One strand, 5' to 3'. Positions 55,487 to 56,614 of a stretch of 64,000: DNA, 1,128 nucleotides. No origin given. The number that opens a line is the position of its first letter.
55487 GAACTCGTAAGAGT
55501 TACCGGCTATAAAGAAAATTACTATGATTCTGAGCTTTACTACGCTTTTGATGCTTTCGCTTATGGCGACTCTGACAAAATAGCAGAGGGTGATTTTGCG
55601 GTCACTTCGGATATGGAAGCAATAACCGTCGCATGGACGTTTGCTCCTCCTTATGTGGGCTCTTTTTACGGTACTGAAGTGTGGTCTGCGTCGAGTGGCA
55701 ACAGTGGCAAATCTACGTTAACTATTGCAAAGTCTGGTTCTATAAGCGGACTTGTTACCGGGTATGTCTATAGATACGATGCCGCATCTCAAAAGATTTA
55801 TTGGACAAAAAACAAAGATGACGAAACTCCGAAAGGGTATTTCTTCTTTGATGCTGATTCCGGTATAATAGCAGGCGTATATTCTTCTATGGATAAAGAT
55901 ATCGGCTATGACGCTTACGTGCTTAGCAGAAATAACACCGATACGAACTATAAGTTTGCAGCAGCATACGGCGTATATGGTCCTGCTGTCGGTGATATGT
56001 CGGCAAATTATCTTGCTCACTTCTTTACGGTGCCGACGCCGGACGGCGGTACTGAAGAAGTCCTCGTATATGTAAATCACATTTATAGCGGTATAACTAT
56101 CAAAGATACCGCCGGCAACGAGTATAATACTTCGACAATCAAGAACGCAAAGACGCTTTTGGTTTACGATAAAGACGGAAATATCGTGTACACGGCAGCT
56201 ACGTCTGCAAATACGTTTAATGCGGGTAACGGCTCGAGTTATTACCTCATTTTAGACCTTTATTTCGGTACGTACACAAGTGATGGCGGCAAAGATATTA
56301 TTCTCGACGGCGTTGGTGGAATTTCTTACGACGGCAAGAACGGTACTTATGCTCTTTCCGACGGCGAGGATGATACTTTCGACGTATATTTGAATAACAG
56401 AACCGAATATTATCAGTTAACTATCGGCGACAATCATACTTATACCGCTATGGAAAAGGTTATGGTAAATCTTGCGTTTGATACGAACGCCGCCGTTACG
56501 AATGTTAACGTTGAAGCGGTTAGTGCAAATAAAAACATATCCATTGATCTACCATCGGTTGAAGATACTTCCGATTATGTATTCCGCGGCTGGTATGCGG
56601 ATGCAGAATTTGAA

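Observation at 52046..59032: Novel ~300-aa repeated module (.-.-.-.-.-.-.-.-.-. ... G-T-Y ... L-D-G-x-G-G) present once in the 528-aa and four times in the 1770-aa lipoprotein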

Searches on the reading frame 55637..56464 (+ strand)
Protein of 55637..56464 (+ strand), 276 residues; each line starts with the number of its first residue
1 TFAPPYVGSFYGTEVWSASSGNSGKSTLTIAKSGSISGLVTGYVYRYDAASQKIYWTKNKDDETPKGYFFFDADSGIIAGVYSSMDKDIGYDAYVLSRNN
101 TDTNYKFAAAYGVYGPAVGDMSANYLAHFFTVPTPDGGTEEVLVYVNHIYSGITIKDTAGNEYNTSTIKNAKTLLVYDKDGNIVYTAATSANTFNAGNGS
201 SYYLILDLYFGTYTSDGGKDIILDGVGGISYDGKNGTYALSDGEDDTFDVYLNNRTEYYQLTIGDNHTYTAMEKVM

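Call 20: search_solved_structures(query=A1, max_evalue=10, show_alignments=2)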
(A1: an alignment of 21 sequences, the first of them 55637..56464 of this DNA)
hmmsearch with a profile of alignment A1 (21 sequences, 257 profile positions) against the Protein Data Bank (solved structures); distinct sequences matched with E-value up to 10: 2.
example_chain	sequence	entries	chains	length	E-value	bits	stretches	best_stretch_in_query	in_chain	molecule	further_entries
1nun_A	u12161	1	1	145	0.21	14.4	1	21-73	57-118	Fibroblast growth factor-10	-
8yq1_A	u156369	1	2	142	0.22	14.4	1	21-73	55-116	Fibroblast growth factor 10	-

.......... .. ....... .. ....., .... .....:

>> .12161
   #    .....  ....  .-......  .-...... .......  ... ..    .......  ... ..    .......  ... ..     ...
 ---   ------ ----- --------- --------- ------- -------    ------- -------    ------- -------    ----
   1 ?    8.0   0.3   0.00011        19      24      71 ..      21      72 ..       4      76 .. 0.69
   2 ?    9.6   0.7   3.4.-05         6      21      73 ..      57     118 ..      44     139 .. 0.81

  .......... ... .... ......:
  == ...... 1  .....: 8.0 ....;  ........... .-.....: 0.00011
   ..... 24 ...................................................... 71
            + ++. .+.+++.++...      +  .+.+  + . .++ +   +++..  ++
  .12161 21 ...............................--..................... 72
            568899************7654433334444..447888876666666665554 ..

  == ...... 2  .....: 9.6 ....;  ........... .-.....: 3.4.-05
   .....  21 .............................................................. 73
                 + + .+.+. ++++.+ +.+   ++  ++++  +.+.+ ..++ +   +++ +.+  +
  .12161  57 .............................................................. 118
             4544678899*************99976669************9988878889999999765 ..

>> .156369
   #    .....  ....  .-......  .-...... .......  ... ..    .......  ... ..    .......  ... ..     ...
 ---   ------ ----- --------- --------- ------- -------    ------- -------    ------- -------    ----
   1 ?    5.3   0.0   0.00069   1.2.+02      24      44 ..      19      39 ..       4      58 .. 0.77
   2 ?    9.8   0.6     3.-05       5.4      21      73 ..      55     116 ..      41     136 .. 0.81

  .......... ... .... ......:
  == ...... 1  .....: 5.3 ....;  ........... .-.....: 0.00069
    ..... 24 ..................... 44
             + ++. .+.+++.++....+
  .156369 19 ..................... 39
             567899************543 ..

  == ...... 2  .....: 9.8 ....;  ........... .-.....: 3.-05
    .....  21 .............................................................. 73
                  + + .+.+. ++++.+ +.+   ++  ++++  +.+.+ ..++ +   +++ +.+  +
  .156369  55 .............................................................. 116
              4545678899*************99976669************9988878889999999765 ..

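Call 21: search_protein_families(library=pfam, alignment_id=A1, max_evalue=1)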
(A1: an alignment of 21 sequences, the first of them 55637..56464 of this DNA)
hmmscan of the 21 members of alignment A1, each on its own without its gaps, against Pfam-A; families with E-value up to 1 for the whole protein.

A. member 1, window:55637-56464:+ (276 aa): 3 families
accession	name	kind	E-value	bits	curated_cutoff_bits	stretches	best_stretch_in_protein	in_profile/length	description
PF01374.23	Glyco_hydro_46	-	0.0042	17.2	27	1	30-130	69-172/210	Glycosyl hydrolase family 46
PF13585.12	CHU_C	-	0.066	13.8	27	1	159-206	14-63/86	CHU_C Type IX secretion signal domain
PF03272.18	Mucin_bdg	-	0.98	9.7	27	0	145-170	35-60/116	Putative mucin or carbohydrate-binding module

B. families by the number of members that match (of 21 scanned): 18 families
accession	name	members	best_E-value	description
PF16369.11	GH43_C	4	0.008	C-terminal lipocalin-like domain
PF01374.23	Glyco_hydro_46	2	0.0042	Glycosyl hydrolase family 46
PF00754.31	F5_F8_type_C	1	0.0024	F5/8 type C domain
PF18748.7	HMUDK_HMUD1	1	0.0079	5-hmdU DNA kinase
PF07185.16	DUF1404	1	0.0089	Protein of unknown function (DUF1404)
PF18705.7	DUF5643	1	0.013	Family of unknown function (DUF5643)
PF11322.13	DUF3124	1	0.037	Protein of unknown function (DUF3124)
PF13585.12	CHU_C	1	0.066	CHU_C Type IX secretion signal domain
PF14504.11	CAP_assoc_N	1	0.086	CAP-associated N-terminal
PF18962.6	Por_Secre_tail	1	0.094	Secretion system C-terminal sorting domain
PF10162.14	G8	1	0.11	G8 domain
PF23937.1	DUF7272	1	0.13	Family of unknown function (DUF7272)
PF05059.19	Orbi_VP4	1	0.15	Orbivirus VP4 core protein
PF25301.1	CUT_C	1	0.15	Cuticlin C-terminal domain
PF17882.6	SBD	1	0.16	OAA-family lectin sugar binding domain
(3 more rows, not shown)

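Call 23: predict_structure(alignment_id=A1)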
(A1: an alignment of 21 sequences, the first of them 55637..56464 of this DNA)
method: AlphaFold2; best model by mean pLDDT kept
length: 276 residues; sequences in the alignment: 21
mean_pLDDT: 82.0   pTM: 0.75
mean pLDDT of the five models: 82.0, 81.5, 80.8, 79.3, 77.8
residues with pLDDT >= 90: 106; 70-90: 119; 50-70: 33; < 50: 18
segments of 3 or more residues with pLDDT < 50: 116-122, 191-201
pLDDT, mean of each block of 10 residues (from residue 1): 89 77 83 95 94 93 90 91 67 86 76 49 66 89 87 91 87 89 80 43 69 89 87 88 88 82 91 76
secondary structure, 60 per line:
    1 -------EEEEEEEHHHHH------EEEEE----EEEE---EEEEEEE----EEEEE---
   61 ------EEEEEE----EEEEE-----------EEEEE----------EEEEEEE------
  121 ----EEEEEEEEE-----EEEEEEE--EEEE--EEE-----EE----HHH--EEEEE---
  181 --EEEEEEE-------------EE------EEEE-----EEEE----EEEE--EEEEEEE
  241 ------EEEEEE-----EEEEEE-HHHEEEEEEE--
elements in order: E8-14 H15-19 E26-30 E35-38 E42-48 E53-57 E67-72 E77-81 E93-97 E108-114 E125-133 E139-145 E148-151 E154-156 E173-177 E183-189 E211-214 E220-223 E228-231 E234-240 E247-252 E258-263 E268-274

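Call 25: fold_search(model_id=the predicted structure, library=pdb)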
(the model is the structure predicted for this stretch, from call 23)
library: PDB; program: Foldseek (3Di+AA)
matches with E <= 10: 509; with E <= 0.001: 0
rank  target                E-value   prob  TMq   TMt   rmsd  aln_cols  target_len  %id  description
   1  3fgb_A                4.7e-03  0.30  0.15  0.13  19.4       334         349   13  Crystal structure of the Q89ZH8_BACTN protein from Bacteroides thetaiotaomicron. Northeast Structural Genomics Consort (released 2008-12-23)
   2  3scy                  4.7e-03  0.28  0.15  0.13  19.4       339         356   13  Crystal structure of a putative 6-phosphogluconolactonase (BF1038) from Bacteroides fragilis NCTC 9343 at 1.50 A resolut (released 2011-07-20)
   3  6sj7_B                1.2e-02  0.23  0.15  0.08  18.7       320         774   10  Structure of the human DDB1-DDA1-DCAF15 E3 ubiquitin ligase bound to RBM39 and Indisulam (released 2019-12-18)
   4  9m59_A                1.9e-02  0.41  0.17  0.13  15.5       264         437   14  Cu/Zn-superoxide dismutase from Deinococcus radiodurans (Calcium-bound) (released 2025-09-24)
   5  9m58_A                2.6e-02  0.25  0.15  0.12  15.4       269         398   14  Cu/Zn-superoxide dismutase from Deinococcus radiodurans (Calcium-free) (released 2025-09-24)
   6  8jx8_A                2.8e-02  0.08  0.12  0.04  22.7       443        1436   12  rat megalin head (released 2024-06-19)
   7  3hfq_A                2.9e-02  0.20  0.16  0.14  17.4       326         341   11  Crystal structure of the lp_2219 protein from Lactobacillus plantarum. Northeast Structural Genomics Consortium Target (released 2009-05-26)
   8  4qrj_B                2.9e-02  0.16  0.16  0.14  20.1       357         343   10  Crystal structure of a putative 6-phosphogluconolactonase (BACUNI_04672) from Bacteroides uniformis ATCC 8492 at 2.20  (released 2014-07-23)
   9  3s8v_A                3.4e-02  0.15  0.14  0.08  20.0       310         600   10  Crystal structure of LRP6-Dkk1 complex (released 2011-10-26)
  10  9m58_B                3.8e-02  0.28  0.16  0.12  15.1       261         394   14  Cu/Zn-superoxide dismutase from Deinococcus radiodurans (Calcium-free) (released 2025-09-24)
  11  8suc                  4.0e-02  0.23  0.16  0.15  14.7       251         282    9  NHL-2 NHL domain (released 2024-05-08)
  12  4qrj_A                4.4e-02  0.14  0.16  0.14  20.0       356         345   10  Crystal structure of a putative 6-phosphogluconolactonase (BACUNI_04672) from Bacteroides uniformis ATCC 8492 at 2.20  (released 2014-07-23)
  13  6zea                  4.9e-02  0.11  0.13  0.13  18.1       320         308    8  Strictosidine Synthase from Catharanthus roseus in complex with racemic 1-methyl-2,3,4,9-tetrahydro-1H-beta-carboline (released 2020-09-02)
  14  8jxf_B                5.2e-02  0.11  0.14  0.05  19.7       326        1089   10  rat megalin RAP complex bodyA (released 2024-06-19)
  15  2x8t_A                5.5e-02  0.11  0.13  0.09  20.7       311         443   10  Crystal Structure of the Abn2 H318A mutant (released 2011-03-23)
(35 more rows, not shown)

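Call 26: search_protein_representatives(alignment_id=A1)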
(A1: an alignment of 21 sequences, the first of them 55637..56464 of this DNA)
Query: 21 sequences, 257 profile positions. Proteins with E-value up to 0.001 (for the whole library): 321; up to 1e-10: 235; up to 1e-30: 174. The best 150 are listed.
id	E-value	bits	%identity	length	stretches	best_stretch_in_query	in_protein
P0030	2.1e-188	640.3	-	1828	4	3-256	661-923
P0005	4.1e-184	626.3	-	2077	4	2-257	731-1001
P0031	5.3e-183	622.7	-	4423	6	2-255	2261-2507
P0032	2.2e-178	607.5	-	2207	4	2-257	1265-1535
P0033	3.5e-175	597.0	-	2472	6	2-256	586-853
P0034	2.3e-174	594.3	-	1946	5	3-257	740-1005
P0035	6.9e-174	592.8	-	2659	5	2-245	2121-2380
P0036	1.0e-173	592.2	-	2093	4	3-253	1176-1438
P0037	2.9e-172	587.5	-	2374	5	2-255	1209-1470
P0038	8.7e-170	579.3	-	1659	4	2-256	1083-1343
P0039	2.0e-169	578.2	-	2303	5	3-256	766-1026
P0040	9.6e-167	569.4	-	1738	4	2-257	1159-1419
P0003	2.1e-164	561.7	-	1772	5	2-256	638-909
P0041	1.1e-163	559.3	-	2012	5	2-254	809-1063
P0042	1.0e-159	546.3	-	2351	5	2-255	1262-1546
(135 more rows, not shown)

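Call 30: find_homologous_proteins(query=A1, max_evalue=0.00001)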
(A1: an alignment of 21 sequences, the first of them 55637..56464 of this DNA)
Query A1 (21 sequences): 7575 candidates shared short words with the query, none scored E <= 0.00001.

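Call 39: find_encoding_contigs(protein=P0034, flank=10000, max_places=1)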
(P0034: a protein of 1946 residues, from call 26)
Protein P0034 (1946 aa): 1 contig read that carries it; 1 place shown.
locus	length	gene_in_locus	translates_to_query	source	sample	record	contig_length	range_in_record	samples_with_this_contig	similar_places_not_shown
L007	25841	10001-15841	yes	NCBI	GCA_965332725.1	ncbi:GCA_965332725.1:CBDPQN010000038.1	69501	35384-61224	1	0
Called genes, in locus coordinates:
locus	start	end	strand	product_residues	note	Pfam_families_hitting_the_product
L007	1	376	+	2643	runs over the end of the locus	PF00082:Peptidase_S8, PF02225:PA, PF02368:Big_2 (weak), PF13306:LRR_5, PF13855:LRR_8 (faint), PF13306:LRR_5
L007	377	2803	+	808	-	-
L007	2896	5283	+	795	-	-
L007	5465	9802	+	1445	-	-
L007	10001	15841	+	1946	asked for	PF09479:Flg_new (weak)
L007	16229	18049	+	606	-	PF01807:Zn_ribbon_DnaG, PF08275:DNAG_N, PF01751:Toprim, PF13362:Toprim_3, PF13662:Toprim_4, PF13155:Toprim_2, PF10410:DnaB_bind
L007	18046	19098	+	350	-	PF03979:Sigma70_r1_1, PF00140:Sigma70_r1_2, PF04542:Sigma70_r2, PF04539:Sigma70_r3, PF04545:Sigma70_r4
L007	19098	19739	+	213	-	PF12847:Methyltransf_18, PF04816:TrmK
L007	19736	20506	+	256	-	PF01784:DUF34_NIF3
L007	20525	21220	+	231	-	PF02591:Zn_ribbon_9 (weak)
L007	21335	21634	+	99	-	PF04297:UPF0122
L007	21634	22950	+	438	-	PF02881:SRP54_N, PF06414:Zeta_toxin (weak), PF00448:SRP54, PF01656:CbiA (weak), PF02978:SRP_SPB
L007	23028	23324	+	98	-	PF00886:Ribosomal_S16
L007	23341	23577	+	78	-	PF13083:KH_KhpA-B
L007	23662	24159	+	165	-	PF01782:RimM, PF05239:PRC (faint), PF24986:PRC_RimM (weak)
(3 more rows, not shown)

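Call 40: find_encoding_contigs(protein=P0031, flank=10000, max_places=1)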
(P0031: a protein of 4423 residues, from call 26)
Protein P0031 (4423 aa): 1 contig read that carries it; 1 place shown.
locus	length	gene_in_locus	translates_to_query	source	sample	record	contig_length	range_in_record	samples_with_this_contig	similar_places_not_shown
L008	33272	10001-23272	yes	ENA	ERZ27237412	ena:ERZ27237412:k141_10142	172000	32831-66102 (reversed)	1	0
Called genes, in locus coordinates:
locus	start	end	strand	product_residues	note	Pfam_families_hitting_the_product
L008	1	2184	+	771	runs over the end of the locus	-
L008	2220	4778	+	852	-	-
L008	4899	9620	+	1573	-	-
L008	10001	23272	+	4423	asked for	PF09479:Flg_new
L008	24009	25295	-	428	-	PF01979:Amidohydro_1, PF07969:Amidohydro_3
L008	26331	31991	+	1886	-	PF05342:Peptidase_M26_N (faint)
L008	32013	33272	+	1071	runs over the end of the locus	PF18887:MBG_3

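Call 60: fold_search(model_id=the predicted structure, library=viral)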
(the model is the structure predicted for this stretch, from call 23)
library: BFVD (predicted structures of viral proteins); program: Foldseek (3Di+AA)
matches with E <= 10: 549; with E <= 0.001: 0
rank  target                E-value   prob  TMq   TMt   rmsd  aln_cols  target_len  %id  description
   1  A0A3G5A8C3            1.2e-01  0.25  0.18  0.16  14.2       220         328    8  Uncharacterized protein [Hyperionvirus sp.]
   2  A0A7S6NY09            1.3e-01  0.07  0.16  0.10  33.1       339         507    9  Uncharacterized protein [Bathycoccus sp. RCC716 virus 1]
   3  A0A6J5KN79            1.4e-01  0.12  0.14  0.11  18.2       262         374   11  Uncharacterized protein [uncultured Caudovirales phage]
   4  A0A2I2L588            1.6e-01  0.15  0.17  0.15  14.2       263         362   11  MORN-repeat protein [Orpheovirus IHUMI-LCC2]
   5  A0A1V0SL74            1.7e-01  0.25  0.18  0.22  17.4       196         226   10  Uncharacterized protein [Klosneuvirus KNV1]
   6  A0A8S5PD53            1.7e-01  0.06  0.12  0.09  21.8       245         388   10  Tail fiber protein [Siphoviridae sp. ctc6d98]
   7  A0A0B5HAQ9            2.8e-01  0.14  0.10  0.23  10.1        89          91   17  Uncharacterized protein [Vibrio phage phi 3]
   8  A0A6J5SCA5            2.8e-01  0.04  0.11  0.05  18.5       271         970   10  Baseplate wedge subunit [uncultured Caudovirales phage]
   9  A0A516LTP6            2.9e-01  0.08  0.18  0.07  25.9       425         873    8  (no name in the UniProt tables at hand)
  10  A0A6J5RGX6            2.9e-01  0.04  0.11  0.12  18.0       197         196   10  Uncharacterized protein [uncultured Caudovirales phage]
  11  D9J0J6                2.9e-01  0.04  0.12  0.06  24.2       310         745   11  Gp49 [Brochothrix phage A9]
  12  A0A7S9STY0            3.3e-01  0.07  0.14  0.06  19.5       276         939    9  Uncharacterized protein [Virus NIOZ-UU157]
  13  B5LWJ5                3.3e-01  0.05  0.15  0.10  17.2       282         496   13  Uncharacterized protein [Feldmannia species virus]
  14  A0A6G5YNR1            3.4e-01  0.30  0.14  0.09  10.4       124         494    9  (no name in the UniProt tables at hand)
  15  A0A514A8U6            3.6e-01  0.08  0.12  0.07  14.6       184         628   13  Tail fiber protein [Pantoea phage Kyle]
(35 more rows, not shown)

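Call 65: search_dna_similar(query=window:55637-56464:+, collection=plasmids, mode=protein, max_evalue=0.001, max_rows=10)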
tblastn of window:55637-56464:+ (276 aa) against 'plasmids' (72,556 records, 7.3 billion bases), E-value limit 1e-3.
No match.

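Call 66: search_dna_similar(query=window:55637-56464:+, collection=phages, mode=protein, max_evalue=0.001, max_rows=10)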
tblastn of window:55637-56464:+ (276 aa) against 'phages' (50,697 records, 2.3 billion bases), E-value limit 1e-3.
No match.

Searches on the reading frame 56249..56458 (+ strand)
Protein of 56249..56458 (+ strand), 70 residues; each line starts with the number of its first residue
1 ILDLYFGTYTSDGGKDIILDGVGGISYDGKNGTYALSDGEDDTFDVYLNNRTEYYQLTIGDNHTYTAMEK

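Call 76: search_solved_structures(query=A4, max_evalue=10, show_alignments=1)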
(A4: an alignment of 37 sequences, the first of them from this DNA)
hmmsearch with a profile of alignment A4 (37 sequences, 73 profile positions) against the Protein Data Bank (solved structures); distinct sequences matched with E-value up to 10: 12.
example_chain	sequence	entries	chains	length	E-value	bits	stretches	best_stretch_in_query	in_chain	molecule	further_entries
9n7y_A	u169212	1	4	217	0.033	17.8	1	23-54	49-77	TEV protease-like hydrolase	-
3ljy_A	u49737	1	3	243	0.11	16.1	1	20-49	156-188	putative adhesin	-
1e5b_A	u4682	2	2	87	0.16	15.6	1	3-54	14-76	XYLANASE D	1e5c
2zqk_A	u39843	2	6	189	0.69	13.6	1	8-59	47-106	Intimin | Intimin adherence protein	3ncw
3ncx_A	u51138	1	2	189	0.76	13.4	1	8-59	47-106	Intimin adherence protein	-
2zwk_A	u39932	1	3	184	0.76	13.4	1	8-59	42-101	Intimin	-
1xbd_A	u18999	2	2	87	0.82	13.3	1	3-54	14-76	XYLANASE D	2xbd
3ux9_B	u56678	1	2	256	1.2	12.7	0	4-42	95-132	ScFv antibody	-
9nh7_E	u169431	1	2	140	1.7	12.3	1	17-58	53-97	VHH_flu_01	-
4jo8_A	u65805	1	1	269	1.8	12.3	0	3-40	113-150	M157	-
6zu5_LO0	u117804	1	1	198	2.1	12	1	16-53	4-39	uL13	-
3shs_A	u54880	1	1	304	2.8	11.6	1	30-72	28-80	Hoc head outer capsid protein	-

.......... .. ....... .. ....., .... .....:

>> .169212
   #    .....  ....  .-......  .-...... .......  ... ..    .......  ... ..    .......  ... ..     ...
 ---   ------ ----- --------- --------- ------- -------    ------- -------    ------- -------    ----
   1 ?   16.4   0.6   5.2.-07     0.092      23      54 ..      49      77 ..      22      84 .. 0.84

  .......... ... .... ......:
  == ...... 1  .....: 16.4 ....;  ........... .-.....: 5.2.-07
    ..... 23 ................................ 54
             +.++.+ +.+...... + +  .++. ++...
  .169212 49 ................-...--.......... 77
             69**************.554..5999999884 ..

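Call 77: search_protein_families(library=pfam, alignment_id=A4, max_evalue=1)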
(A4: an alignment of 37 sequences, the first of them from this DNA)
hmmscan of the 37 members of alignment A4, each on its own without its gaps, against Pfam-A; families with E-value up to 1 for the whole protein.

A. member 1, seq(70 aa): 0 families

B. families by the number of members that match (of 37 scanned): 24 families
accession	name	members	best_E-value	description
PF13648.12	Lipocalin_4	2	0.0066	Lipocalin-like domain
PF18678.6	AOC_like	1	0.0013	Allene oxide cyclase barrel like domain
PF18692.7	DUF5640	1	0.0029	Family of unknown function (DUF5640)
PF12733.13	Cadherin-like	1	0.0084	Cadherin-like beta sandwich domain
PF08124.17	Lyase_8_N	1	0.02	Polysaccharide lyase family 8, N terminal alpha-helical domain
PF03413.25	PepSY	1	0.022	Peptidase propeptide and YPEB domain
PF21791.3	MDHAR3-like_C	1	0.025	Monodehydroascorbate reductase 3-like, C-terminal domain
PF13600.11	DUF4140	1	0.029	N-terminal domain of unknown function (DUF4140)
PF07949.17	YbbR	1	0.041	YbbR-like protein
PF23763.2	Beta-barrel_GLAA-B_I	1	0.044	GLAA-B beta-barrel domain I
PF03633.20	Glyco_hydro_65C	1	0.046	Glycosyl hydrolase family 65, C-terminal domain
PF14059.11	DUF4251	1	0.05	Domain of unknown function (DUF4251)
PF04694.17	Corona_3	1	0.057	Coronavirus ORF3 protein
PF00414.22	MAP1B_neuraxin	1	0.066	Neuraxin and MAP1B repeat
PF22699.1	GMIP-like_FCH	1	0.075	GEM-interacting protein-like, FCH domain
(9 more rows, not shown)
